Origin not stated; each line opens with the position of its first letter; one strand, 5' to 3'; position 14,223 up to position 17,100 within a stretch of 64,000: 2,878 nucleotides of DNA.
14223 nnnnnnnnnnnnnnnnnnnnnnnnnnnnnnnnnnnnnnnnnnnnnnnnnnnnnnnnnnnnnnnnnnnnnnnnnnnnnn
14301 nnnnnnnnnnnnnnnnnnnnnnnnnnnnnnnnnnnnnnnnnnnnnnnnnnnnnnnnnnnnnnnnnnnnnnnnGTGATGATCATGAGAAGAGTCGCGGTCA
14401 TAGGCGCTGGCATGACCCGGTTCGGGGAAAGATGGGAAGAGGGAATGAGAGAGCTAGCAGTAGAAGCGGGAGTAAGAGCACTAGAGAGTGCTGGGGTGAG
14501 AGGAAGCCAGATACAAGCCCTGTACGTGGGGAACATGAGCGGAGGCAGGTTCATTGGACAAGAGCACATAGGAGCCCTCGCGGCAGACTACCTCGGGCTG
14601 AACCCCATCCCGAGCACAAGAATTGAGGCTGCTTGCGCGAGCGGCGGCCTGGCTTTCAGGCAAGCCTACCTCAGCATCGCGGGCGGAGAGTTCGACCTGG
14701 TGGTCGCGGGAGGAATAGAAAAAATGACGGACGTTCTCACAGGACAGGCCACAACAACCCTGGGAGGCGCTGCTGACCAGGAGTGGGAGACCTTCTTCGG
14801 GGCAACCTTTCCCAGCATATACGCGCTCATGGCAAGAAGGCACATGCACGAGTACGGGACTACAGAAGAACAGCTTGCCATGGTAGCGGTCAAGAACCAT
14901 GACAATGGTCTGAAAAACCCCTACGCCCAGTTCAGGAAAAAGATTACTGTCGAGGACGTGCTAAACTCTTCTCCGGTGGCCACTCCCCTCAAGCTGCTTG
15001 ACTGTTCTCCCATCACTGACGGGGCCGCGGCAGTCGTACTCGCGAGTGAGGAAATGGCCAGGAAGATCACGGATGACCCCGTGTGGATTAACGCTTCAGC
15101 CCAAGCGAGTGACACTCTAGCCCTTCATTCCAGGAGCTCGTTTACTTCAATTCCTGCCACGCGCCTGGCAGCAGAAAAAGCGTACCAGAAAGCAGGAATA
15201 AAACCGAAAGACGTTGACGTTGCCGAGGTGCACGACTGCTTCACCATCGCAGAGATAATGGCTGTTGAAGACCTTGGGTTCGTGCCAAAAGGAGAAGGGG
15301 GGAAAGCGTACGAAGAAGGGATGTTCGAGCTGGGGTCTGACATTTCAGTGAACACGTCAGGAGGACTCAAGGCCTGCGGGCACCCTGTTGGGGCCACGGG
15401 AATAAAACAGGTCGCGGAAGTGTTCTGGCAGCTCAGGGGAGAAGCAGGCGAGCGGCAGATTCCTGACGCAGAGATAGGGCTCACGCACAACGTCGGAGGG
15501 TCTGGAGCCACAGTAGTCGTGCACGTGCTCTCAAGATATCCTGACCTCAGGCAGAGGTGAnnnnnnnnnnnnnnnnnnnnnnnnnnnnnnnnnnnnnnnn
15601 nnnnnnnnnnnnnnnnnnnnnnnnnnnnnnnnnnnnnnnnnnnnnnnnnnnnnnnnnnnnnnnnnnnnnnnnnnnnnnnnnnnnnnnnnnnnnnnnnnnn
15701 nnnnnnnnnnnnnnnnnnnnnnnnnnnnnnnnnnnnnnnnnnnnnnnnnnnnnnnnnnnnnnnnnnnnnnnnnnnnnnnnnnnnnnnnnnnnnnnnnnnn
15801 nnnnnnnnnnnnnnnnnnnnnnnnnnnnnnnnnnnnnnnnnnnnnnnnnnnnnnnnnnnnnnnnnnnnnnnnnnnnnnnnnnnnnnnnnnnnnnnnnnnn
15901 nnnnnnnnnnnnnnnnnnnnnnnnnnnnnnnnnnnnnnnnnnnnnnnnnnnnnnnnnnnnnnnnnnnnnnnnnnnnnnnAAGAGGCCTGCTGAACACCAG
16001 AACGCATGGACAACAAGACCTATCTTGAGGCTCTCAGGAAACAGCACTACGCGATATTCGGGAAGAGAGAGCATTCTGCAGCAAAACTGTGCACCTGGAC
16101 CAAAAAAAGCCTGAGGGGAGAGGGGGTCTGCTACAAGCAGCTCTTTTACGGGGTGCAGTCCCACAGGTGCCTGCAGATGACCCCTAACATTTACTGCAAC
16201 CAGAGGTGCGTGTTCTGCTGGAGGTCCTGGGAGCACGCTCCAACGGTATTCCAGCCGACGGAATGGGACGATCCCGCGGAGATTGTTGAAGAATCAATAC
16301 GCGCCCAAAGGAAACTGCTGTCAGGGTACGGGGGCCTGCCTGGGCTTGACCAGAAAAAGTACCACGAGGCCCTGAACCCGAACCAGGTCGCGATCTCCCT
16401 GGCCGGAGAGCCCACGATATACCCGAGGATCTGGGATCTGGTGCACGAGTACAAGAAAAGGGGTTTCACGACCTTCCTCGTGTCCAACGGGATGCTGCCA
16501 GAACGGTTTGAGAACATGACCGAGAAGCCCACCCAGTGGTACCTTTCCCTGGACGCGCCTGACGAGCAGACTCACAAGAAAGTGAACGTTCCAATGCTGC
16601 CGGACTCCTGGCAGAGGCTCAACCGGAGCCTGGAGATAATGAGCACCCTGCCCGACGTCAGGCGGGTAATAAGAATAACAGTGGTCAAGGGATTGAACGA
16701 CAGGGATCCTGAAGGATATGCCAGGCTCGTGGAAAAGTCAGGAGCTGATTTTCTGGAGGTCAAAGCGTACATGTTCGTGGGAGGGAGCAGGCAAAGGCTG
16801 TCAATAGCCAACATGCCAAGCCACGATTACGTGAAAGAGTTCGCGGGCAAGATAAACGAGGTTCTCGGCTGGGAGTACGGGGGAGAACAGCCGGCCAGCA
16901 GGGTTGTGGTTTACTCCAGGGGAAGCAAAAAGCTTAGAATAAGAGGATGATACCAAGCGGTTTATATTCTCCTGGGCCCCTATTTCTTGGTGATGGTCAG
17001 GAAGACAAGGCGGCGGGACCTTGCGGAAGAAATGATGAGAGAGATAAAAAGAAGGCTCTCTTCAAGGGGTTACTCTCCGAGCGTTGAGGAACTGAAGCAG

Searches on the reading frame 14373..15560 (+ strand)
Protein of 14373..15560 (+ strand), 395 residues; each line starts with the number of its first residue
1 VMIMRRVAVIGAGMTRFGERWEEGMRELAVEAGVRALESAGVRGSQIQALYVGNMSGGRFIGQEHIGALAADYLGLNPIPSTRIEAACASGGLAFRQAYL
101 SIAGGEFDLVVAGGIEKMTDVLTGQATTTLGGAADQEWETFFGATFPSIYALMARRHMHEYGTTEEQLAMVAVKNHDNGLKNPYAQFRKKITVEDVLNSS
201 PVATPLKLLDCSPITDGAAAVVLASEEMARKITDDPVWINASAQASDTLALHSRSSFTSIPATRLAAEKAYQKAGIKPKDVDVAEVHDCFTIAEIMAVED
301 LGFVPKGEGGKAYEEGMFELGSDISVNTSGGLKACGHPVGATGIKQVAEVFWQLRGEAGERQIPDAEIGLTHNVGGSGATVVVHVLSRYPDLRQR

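Call 85: search_protein_families(library=pfam, proteins=[window:14373-15560:+], max_evalue=0.001)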
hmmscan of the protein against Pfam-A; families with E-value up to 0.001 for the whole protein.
window:14373-15560:+ (395 aa): 5 families
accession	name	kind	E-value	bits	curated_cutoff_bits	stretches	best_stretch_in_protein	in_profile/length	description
PF22691.2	Thiolase_C_1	-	2.3e-50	170.5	28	1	243-388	1-144/144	Thiolase C-terminal domain-like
PF00108.29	Thiolase_N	-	7e-33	114.5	26.4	1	7-227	1-260/260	Thiolase, N-terminal domain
PF02803.24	Thiolase_C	-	4.2e-13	49.5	27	1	264-358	25-101/123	Thiolase, C-terminal domain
PF00109.32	ketoacyl-synt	-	3.6e-06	27.2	20.8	1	80-134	166-220/252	Beta-ketoacyl synthase, N-terminal domain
PF02801.28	Ketoacyl-synt_C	-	0.00096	19.6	20.8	0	256-289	20-53/119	Beta-ketoacyl synthase, C-terminal domain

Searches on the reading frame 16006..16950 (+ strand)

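Call 85: search_protein_families(library=pfam, proteins=[window:16006-16950:+], max_evalue=0.001)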
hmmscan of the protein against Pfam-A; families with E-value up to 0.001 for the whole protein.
window:16006-16950:+ (314 aa): 2 families
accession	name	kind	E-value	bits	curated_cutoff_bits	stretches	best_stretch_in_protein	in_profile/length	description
PF08608.17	Wyosine_form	-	3.4e-17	62.9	22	1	245-304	2-62/63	Wyosine base formation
PF04055.27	Radical_SAM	-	1.5e-16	61.4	29.5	1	63-241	6-165/166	Radical SAM superfamily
